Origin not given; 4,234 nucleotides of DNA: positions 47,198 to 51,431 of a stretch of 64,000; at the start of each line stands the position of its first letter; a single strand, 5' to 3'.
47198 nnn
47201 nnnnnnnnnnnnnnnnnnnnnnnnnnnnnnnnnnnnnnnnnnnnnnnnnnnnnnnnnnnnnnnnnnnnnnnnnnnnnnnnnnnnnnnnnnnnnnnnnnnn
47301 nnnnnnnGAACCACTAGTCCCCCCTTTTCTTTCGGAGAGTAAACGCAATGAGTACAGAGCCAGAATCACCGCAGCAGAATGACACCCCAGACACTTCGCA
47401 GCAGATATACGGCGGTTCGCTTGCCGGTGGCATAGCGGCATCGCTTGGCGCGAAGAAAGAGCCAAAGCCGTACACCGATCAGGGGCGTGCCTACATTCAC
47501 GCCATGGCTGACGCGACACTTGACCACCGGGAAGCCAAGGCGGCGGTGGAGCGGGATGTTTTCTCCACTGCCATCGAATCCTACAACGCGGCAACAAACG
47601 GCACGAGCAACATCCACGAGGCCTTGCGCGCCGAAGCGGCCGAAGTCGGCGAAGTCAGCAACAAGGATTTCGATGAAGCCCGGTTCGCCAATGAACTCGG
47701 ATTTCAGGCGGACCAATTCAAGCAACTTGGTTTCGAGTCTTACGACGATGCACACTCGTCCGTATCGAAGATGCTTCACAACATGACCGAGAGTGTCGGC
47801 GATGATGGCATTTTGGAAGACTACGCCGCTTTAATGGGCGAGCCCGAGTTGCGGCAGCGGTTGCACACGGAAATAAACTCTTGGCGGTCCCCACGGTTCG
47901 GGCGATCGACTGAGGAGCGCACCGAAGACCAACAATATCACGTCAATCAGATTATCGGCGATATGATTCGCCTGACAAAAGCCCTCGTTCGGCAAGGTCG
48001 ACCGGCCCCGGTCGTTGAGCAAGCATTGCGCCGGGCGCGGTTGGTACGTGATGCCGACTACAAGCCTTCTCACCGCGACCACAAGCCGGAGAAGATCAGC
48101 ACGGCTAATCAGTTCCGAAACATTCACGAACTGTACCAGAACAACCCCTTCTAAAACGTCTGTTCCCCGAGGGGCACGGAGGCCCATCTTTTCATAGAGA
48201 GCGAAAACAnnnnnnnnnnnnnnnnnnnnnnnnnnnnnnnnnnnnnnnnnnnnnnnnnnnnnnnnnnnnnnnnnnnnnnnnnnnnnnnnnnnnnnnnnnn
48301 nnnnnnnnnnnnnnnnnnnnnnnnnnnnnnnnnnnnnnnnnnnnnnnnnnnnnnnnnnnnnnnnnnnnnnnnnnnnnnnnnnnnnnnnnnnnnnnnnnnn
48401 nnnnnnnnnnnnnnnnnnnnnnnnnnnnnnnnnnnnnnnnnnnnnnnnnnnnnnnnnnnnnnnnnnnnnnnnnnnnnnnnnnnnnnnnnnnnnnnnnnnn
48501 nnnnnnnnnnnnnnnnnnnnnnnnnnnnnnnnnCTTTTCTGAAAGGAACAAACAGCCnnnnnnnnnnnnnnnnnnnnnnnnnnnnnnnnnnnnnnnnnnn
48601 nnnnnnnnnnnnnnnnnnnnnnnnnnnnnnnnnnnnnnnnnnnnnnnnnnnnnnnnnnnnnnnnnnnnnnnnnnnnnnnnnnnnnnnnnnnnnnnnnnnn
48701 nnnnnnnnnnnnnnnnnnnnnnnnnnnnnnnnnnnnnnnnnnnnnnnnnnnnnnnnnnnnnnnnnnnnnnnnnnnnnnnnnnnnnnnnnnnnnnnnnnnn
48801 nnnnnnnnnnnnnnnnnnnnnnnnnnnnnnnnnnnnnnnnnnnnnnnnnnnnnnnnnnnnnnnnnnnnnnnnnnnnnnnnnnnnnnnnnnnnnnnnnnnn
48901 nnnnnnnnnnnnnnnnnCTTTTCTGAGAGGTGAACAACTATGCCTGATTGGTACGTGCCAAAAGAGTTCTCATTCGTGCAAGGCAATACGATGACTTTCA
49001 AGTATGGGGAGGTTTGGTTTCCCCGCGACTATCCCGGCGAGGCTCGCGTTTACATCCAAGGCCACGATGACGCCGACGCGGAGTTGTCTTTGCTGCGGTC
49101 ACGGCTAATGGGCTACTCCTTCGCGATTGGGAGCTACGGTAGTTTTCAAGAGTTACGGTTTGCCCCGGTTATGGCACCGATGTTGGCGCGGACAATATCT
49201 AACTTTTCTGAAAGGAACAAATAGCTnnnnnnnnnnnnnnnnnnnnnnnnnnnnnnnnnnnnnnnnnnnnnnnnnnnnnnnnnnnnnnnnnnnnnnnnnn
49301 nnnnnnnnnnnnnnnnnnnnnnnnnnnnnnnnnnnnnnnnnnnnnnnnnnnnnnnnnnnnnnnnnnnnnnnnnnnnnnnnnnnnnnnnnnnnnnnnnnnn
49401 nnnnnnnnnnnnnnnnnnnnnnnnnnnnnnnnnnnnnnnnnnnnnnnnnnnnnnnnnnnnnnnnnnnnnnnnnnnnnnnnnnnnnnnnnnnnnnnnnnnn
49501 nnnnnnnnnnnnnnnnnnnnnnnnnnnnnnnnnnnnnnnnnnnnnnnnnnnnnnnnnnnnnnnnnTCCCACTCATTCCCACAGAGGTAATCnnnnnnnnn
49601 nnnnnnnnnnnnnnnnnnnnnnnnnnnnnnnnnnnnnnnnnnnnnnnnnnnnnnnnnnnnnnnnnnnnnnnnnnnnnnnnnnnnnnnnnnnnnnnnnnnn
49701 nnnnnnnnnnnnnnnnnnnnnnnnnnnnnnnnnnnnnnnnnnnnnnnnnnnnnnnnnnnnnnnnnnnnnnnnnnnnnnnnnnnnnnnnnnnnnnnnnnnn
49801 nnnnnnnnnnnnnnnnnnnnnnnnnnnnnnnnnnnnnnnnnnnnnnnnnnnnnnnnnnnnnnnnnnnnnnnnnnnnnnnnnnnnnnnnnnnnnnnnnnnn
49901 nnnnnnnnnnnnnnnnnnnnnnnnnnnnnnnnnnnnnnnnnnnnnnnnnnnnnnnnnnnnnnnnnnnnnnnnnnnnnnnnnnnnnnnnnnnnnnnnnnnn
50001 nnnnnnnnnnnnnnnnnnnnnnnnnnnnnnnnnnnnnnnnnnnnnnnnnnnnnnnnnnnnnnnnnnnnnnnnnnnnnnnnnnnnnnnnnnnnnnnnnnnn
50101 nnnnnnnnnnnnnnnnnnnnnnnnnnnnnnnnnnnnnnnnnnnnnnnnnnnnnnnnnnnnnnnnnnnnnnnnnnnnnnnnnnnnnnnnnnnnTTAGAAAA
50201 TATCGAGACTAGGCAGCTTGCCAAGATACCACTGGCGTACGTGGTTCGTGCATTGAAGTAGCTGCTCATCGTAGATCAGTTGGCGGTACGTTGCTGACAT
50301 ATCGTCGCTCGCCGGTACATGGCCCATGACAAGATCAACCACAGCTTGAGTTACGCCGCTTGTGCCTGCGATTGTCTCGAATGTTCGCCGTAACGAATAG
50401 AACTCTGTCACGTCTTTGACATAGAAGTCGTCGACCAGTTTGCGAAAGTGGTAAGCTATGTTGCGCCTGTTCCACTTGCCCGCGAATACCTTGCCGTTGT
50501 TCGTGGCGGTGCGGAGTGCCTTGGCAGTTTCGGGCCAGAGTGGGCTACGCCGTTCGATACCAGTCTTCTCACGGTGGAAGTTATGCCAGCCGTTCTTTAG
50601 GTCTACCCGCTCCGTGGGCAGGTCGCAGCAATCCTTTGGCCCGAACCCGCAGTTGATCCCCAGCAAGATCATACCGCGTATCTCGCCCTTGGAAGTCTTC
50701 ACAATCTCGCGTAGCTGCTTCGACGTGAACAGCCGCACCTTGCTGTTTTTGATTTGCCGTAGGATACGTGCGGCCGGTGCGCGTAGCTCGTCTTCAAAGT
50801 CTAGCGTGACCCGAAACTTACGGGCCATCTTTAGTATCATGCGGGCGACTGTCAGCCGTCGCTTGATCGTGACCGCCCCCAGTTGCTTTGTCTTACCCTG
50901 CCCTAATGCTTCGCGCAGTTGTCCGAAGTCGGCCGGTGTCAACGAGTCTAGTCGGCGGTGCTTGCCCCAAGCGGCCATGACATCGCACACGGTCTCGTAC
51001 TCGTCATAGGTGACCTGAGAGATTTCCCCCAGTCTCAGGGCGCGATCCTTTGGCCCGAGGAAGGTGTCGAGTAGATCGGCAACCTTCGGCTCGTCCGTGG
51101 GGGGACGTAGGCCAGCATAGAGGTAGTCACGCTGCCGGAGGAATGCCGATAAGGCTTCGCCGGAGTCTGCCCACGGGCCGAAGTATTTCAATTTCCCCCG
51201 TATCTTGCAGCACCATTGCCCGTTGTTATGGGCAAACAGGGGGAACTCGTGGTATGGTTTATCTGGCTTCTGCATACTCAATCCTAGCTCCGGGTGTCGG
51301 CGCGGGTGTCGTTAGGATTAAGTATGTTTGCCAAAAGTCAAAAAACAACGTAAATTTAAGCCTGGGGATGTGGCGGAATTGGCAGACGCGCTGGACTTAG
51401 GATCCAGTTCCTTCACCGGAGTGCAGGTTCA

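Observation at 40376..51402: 11-kb tRNA-Leu integrative element whose cargo shows no recognisable phage, plasmid or ICE machinery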

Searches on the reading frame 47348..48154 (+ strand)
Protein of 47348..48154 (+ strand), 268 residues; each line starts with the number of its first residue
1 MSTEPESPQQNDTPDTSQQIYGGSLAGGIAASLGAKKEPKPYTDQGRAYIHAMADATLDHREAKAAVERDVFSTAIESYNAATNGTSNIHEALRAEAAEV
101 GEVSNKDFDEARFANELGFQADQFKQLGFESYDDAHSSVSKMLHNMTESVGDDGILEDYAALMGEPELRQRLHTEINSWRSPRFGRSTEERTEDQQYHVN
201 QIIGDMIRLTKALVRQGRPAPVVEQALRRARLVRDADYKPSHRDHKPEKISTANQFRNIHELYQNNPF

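Call 6: search_protein_families(library=pfam, proteins=[window:47348-48154:+], max_evalue=0.1)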
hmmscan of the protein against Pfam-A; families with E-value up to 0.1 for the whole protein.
window:47348-48154:+ (268 aa): 1 family
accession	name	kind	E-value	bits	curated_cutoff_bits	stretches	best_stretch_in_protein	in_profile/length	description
PF23162.1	AEP_C962R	-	0.014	16.1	23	1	195-265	10-81/190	C962R protein N-terminal AEP domain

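Call 7: search_protein_families(library=phrogs, proteins=[window:47348-48154:+], max_evalue=0.1)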
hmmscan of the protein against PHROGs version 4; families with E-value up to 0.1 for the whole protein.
window:47348-48154:+ (268 aa): 0 families

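Call 8: search_protein_families(library=padloc, proteins=[window:47348-48154:+], max_evalue=0.1)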
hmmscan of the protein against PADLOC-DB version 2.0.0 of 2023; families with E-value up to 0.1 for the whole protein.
window:47348-48154:+ (268 aa): 0 families

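Call 29: search_protein_families(library=ncbifam, proteins=[window:47348-48154:+], max_evalue=0.1)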
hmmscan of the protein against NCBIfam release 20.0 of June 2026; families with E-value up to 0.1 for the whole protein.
window:47348-48154:+ (268 aa): 1 family
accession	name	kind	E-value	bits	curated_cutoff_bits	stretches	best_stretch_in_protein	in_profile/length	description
NF037950.1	spanin2_1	subfamily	0.0045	17.3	100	1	53-127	52-126/130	bacteriophage spanin2 family protein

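Call 41: find_homologous_proteins(query=A4, max_evalue=0.01)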
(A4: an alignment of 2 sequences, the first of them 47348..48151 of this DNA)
Query A4 (2 sequences) (268 aa, profile of the alignment): 2 proteins with E <= 0.01 among 8000 candidates.
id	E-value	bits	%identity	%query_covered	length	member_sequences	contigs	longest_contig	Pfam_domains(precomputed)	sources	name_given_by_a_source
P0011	1.6e-151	522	27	79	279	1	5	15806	-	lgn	-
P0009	4.2e-143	494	100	100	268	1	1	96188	-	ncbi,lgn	-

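Call 113: search_solved_structures(query=A4, max_evalue=1)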
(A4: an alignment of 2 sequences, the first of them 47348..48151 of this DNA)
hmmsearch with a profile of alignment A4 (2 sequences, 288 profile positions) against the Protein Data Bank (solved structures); distinct sequences matched with E-value up to 1: 2.
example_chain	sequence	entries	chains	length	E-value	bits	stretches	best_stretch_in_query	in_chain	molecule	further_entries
9r7k_A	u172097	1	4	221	0.054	16.4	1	120-187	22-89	De novo designed enzyme for the Morita-Baylis-Hillman reaction (MBH61)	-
8zaw_A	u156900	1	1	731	0.96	12.3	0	123-194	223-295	Polyribonucleotide nucleotidyltransferase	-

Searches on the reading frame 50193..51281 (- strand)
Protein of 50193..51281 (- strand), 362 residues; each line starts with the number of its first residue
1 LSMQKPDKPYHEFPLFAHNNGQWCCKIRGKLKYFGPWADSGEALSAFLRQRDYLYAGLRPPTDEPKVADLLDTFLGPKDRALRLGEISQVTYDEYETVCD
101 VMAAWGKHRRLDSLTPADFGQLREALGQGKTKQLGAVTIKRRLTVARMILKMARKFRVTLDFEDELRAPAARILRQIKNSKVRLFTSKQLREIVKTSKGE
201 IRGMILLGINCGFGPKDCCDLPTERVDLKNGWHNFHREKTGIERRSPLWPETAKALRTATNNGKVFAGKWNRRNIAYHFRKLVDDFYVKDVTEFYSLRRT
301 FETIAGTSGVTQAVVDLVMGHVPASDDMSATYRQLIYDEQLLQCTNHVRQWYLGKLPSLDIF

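Call 6: search_protein_families(library=pfam, proteins=[window:50193-51281:-], max_evalue=0.1)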
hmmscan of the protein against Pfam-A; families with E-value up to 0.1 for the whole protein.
window:50193-51281:- (362 aa): 4 families
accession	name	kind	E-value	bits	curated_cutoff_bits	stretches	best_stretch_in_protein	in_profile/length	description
PF00589.27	Phage_integrase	-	1.7e-09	38.1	27.1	1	185-334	3-167/172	Phage integrase family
PF02899.23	Phage_int_SAM_1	-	0.019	15.6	22.3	0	86-153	13-79/83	Phage integrase, N-terminal SAM-like domain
PF24038.1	DUF7347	-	0.066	13.9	27.6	0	274-305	44-74/77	Domain of unknown function (DUF7347)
PF25505.1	ARM_CPL3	-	0.07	13.4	26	0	171-194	80-103/122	CPL3 ARM repeat domain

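Call 7: search_protein_families(library=phrogs, proteins=[window:50193-51281:-], max_evalue=0.1)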
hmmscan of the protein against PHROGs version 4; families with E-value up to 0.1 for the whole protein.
window:50193-51281:- (362 aa): 3 families
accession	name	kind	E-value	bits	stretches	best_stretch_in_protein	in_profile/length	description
phrog_1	-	integration and excision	3.3e-25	90.4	1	5-325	102-426/611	integrase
phrog_216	-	integration and excision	4.6e-10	40.1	1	151-322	23-213/301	integrase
phrog_17497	-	unknown function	0.036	15.1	0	274-344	38-108/133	-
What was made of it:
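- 50193..51281 (-): Tyrosine integrase, convergent with the excisionase gene and overlapping it by 20 bp. Pfam Phage_integrase 1.7e-9, PHROG_1 3.3e-25 (calls 6-7).
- On tRNA-integrated genomic island (Islander definition): 50193-51281 (-): Pfam Phage_integrase 1.7e-9, PHROG_1 3e-25 (calls 6, 7).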

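Call 8: search_protein_families(library=padloc, proteins=[window:50193-51281:-], max_evalue=0.1)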
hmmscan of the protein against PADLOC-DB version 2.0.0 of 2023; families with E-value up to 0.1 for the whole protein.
window:50193-51281:- (362 aa): 1 family
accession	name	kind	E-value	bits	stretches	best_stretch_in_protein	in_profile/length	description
PDLC03398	REase_II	-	0.017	12.8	0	139-196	43-101/221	Type II nicking endonuclease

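Call 22: list_cluster_members(proteins=[P0001, P0005, P0006, window:50193-51278:-, window:47348-48151:+, window:38821-40140:+])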
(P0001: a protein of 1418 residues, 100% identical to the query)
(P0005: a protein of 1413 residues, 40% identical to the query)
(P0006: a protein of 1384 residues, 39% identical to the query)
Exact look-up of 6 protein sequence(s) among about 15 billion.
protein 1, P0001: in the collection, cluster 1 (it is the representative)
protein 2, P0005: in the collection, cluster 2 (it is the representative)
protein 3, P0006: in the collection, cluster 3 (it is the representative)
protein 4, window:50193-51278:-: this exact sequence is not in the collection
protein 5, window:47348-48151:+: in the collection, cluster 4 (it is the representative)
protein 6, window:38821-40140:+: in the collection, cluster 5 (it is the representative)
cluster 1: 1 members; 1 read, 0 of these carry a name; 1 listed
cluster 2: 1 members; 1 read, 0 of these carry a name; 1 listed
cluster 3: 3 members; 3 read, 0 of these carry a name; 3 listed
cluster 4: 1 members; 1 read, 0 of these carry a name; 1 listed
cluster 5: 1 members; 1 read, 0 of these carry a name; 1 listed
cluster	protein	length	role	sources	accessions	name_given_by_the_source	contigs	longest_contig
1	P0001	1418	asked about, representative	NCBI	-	-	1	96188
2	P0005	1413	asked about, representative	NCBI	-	-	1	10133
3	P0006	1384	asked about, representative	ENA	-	-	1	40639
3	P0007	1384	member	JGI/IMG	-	-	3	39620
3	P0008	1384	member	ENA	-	-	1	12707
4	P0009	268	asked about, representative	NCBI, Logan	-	-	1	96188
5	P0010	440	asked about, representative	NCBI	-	-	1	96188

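Call 29: search_protein_families(library=ncbifam, proteins=[window:50193-51281:-], max_evalue=0.1)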
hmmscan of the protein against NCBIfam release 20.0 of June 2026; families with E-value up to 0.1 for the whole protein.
window:50193-51281:- (362 aa): 2 families
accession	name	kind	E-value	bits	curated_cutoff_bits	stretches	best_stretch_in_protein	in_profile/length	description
NF040815.2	recomb_XerA_Arch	equivalog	1.8e-05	24.4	220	1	81-322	6-243/263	site-specific tyrosine recombinase/integron integrase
TIGR02224.1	recomb_XerC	equivalog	0.024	14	335.15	1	86-169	12-97/295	tyrosine recombinase XerC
